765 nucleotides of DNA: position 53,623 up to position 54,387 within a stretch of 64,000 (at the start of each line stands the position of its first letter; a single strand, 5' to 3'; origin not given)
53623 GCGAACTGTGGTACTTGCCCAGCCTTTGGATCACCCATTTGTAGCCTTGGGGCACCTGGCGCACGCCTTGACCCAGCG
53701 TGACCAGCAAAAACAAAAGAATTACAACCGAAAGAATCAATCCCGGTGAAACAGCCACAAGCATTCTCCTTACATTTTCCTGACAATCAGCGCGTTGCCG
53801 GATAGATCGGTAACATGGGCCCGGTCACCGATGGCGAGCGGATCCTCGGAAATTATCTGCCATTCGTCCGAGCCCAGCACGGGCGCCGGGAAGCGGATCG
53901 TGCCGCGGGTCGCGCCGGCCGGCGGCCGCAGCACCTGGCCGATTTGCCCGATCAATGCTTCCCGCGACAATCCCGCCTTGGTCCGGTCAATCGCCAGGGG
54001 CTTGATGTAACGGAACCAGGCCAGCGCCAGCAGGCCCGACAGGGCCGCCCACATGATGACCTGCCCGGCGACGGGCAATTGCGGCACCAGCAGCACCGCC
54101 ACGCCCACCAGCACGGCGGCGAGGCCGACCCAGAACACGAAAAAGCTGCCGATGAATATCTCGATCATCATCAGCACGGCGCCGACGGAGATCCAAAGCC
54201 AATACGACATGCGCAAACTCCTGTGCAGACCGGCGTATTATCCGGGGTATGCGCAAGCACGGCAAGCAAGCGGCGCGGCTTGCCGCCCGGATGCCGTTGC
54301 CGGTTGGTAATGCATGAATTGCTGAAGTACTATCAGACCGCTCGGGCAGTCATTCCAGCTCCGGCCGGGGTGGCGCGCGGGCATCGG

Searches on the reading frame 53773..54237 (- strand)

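Call 24: search_protein_families(library=pfam, proteins=[window:53773-54237:-], max_evalue=0.001)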
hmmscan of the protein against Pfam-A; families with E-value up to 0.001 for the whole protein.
window:53773-54237:- (155 aa): 1 family
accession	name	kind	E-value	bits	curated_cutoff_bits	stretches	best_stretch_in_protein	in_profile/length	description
PF01957.25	NfeD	-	4.5e-09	36.8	29.1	1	93-154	2-57/57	NfeD-like C-terminal, partner-binding domain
